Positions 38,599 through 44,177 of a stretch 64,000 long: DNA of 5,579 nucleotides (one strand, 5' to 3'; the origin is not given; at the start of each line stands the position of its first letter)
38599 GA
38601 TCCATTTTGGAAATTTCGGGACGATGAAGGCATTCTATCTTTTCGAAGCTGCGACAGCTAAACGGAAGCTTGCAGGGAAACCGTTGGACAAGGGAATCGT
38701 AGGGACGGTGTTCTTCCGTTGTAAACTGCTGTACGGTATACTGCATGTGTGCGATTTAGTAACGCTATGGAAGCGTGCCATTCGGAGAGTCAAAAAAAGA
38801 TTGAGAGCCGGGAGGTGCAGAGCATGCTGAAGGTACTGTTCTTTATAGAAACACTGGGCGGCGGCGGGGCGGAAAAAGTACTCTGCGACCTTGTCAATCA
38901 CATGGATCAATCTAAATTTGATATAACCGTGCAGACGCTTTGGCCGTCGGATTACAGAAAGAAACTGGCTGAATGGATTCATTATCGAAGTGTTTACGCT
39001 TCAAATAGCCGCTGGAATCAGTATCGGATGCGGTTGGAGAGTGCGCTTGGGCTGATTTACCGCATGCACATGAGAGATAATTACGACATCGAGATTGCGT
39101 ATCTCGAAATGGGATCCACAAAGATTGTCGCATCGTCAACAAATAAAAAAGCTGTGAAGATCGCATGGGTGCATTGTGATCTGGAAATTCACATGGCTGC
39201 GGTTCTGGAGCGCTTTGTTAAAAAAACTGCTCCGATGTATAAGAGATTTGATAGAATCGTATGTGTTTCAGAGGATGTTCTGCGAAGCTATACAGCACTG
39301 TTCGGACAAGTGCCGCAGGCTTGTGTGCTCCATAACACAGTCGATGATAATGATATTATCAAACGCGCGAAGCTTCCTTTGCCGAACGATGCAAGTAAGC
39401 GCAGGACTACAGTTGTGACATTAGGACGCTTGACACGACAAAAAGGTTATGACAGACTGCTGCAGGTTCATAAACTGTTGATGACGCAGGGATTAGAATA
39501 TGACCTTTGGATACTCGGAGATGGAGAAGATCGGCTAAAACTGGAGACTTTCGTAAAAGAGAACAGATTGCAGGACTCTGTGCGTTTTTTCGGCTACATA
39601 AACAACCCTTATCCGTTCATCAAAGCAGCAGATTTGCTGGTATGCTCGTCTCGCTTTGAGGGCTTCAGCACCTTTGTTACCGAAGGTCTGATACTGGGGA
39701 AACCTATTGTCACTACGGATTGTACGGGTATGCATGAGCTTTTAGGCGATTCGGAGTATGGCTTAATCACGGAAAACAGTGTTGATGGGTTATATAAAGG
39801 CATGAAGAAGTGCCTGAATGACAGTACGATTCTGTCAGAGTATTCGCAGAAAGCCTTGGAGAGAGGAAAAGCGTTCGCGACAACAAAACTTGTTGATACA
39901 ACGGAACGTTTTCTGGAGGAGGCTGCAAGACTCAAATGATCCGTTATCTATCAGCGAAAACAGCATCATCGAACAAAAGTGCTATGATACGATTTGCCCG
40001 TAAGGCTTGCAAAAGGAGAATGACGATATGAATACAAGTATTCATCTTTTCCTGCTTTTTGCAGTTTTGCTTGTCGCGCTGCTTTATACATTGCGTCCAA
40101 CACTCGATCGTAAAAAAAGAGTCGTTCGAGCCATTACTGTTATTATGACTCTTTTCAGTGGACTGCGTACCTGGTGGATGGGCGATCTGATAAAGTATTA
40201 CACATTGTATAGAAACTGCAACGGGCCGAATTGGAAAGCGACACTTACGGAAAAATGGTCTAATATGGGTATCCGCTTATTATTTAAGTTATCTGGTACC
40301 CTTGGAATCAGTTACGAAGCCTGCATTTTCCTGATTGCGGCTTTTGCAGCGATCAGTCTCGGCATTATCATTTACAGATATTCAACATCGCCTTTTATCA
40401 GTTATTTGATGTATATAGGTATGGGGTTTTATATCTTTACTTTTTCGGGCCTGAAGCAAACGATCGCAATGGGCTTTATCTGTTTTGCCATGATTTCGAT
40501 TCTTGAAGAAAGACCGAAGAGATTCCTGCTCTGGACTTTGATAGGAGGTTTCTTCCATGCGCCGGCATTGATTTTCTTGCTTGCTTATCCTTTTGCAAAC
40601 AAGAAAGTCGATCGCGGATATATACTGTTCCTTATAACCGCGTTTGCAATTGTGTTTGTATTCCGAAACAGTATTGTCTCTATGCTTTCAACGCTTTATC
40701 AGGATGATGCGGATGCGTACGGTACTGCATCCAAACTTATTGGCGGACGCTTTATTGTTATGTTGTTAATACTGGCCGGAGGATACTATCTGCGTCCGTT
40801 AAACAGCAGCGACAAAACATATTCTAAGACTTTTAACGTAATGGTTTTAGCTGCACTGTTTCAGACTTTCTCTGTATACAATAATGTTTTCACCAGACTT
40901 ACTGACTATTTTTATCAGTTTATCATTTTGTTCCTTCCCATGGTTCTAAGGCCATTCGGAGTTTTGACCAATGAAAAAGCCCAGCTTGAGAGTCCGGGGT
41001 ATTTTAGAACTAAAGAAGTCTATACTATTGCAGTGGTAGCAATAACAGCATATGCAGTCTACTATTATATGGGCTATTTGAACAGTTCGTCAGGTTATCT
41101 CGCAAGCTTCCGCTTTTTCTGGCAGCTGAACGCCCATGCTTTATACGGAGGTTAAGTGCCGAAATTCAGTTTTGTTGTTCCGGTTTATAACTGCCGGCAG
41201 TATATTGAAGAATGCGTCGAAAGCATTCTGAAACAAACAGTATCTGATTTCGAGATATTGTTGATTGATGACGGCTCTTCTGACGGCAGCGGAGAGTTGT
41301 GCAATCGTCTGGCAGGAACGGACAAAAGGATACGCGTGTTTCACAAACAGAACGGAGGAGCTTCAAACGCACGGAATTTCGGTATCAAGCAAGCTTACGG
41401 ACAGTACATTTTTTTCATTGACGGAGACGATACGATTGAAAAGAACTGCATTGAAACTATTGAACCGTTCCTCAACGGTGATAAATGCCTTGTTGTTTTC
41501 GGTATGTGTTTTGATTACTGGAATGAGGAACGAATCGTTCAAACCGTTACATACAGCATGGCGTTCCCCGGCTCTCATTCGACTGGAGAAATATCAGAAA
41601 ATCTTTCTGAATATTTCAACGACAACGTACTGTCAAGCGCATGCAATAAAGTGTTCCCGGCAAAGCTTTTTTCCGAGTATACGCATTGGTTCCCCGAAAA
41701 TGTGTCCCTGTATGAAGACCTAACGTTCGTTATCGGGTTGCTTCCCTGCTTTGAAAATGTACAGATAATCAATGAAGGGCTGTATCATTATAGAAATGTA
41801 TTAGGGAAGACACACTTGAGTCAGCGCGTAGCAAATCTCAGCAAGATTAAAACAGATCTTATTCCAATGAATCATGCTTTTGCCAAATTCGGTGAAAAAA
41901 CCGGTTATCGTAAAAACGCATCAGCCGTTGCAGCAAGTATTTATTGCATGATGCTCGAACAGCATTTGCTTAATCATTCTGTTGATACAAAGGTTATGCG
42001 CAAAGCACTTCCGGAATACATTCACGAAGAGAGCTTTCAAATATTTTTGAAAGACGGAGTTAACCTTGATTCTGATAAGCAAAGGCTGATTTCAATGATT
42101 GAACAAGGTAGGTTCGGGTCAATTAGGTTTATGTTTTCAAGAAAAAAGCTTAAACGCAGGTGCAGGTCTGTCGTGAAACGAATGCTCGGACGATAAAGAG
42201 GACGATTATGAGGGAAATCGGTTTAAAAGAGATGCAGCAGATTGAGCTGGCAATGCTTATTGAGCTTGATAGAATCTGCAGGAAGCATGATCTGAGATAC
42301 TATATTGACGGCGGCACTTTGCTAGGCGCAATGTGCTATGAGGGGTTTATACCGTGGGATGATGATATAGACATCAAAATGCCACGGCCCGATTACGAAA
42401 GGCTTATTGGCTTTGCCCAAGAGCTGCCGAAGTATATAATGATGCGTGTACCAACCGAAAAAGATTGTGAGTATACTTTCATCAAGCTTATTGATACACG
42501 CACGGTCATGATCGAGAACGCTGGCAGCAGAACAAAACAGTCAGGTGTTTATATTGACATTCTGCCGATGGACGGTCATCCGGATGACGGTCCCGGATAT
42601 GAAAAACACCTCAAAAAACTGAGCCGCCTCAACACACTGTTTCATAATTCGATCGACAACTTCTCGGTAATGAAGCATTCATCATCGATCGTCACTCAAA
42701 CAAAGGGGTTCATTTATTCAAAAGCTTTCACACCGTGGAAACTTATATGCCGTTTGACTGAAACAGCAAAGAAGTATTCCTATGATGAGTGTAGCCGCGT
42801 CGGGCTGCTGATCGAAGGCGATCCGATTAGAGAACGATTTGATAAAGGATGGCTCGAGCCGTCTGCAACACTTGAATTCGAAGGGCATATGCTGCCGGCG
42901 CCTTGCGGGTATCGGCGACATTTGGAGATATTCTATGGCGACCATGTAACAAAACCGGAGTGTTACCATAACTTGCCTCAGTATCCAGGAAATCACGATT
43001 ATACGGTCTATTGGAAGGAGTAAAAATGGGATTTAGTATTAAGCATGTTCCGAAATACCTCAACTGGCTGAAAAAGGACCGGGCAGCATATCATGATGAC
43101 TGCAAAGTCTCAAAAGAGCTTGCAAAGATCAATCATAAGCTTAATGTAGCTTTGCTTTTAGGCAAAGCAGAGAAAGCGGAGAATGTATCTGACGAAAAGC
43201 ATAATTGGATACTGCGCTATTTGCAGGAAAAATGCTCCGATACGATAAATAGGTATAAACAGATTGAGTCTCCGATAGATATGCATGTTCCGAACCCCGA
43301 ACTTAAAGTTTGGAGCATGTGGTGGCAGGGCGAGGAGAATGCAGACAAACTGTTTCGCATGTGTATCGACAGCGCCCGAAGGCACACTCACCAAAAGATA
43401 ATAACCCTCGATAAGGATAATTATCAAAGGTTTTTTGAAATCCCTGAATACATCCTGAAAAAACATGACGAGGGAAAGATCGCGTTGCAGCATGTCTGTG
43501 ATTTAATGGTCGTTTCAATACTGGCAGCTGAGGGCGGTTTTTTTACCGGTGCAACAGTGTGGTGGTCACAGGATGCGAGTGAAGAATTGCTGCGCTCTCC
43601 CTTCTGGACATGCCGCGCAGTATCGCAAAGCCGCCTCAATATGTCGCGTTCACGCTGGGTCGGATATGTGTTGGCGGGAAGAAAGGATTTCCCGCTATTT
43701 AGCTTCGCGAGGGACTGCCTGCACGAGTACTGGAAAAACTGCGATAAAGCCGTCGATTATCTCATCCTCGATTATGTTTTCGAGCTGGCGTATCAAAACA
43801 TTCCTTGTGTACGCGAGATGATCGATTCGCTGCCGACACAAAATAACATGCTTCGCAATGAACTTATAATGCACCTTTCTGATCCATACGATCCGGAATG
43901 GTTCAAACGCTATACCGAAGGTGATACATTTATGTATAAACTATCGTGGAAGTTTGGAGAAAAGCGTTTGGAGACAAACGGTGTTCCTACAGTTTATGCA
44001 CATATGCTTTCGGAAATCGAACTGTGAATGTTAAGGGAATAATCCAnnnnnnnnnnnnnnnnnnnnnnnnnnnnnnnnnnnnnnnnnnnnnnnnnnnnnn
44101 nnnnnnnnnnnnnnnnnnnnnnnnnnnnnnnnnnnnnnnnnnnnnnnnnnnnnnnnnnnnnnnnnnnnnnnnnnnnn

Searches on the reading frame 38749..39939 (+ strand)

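Call 37: search_protein_families(library=pfam, proteins=[window:38749-39939:+], max_evalue=0.00001)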
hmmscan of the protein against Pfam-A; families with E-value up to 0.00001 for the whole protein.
window:38749-39939:+ (396 aa): 4 families
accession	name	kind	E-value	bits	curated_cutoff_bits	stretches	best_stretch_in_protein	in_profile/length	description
PF00534.26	Glycos_transf_1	-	1.9e-27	96.3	26.4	1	216-369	12-169/172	Glycosyl transferases group 1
PF13692.12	Glyco_trans_1_4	-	1.7e-24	87.2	27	1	220-358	2-142/142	Glycosyl transferases group 1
PF13439.12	Glyco_transf_4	-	1.6e-08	35.2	28.5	1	39-200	2-168/170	Glycosyltransferase Family 4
PF20706.3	GT4-conflict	-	3.2e-07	30.1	26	1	158-338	138-326/385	Family 4 Glycosyltransferase in conflict systems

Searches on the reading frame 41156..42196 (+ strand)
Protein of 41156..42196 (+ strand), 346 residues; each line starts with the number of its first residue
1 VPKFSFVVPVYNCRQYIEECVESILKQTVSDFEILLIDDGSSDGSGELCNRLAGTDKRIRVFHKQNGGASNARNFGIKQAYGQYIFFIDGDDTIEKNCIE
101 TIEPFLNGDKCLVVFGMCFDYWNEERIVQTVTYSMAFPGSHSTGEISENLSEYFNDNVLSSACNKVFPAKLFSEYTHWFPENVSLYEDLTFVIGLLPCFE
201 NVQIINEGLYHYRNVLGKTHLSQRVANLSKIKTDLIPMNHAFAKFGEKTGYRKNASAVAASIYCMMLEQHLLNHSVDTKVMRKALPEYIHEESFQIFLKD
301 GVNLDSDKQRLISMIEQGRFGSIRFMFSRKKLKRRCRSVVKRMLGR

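Call 37: search_protein_families(library=pfam, proteins=[window:41156-42196:+], max_evalue=0.00001)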
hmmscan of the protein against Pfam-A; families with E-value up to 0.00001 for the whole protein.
window:41156-42196:+ (346 aa): 3 families
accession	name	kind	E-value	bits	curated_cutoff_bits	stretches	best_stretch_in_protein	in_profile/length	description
PF00535.33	Glycos_transf_2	-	3.3e-34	118.7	23.3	1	5-121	1-118/168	Glycosyl transferase family 2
PF10111.15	Glyco_tranf_2_2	-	2.5e-10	40.8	27.3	1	5-101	1-101/276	Glycosyltransferase like family 2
PF13641.12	Glyco_tranf_2_3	-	6.7e-10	39.8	27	1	2-114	1-119/230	Glycosyltransferase like family 2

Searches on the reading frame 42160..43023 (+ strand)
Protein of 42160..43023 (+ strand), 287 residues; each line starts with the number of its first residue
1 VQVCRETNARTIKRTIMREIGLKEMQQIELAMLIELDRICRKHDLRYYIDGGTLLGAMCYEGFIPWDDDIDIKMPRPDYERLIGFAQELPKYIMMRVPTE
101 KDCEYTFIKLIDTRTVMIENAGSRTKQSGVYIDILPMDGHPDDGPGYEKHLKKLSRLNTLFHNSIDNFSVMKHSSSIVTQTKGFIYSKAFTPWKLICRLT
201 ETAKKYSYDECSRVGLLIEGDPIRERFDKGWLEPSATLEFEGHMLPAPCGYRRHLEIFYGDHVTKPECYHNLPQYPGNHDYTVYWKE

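Call 37: search_protein_families(library=pfam, proteins=[window:42160-43023:+], max_evalue=0.00001)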
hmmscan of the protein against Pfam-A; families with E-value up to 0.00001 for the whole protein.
window:42160-43023:+ (287 aa): 1 family
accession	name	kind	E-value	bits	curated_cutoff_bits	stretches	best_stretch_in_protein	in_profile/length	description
PF04991.19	LicD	-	7.1e-46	157.5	22.6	1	40-260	1-227/227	LicD family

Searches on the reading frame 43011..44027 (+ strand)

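Call 38: search_protein_families(library=pfam, proteins=[window:43011-44027:+], max_evalue=0.00001)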
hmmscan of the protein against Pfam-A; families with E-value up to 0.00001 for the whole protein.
window:43011-44027:+ (338 aa): 1 family
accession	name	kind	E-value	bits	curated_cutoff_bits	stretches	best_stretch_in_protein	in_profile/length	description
PF05704.18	Caps_synth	-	9.6e-54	183.1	24.5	1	54-327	8-273/278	Capsular polysaccharide synthesis protein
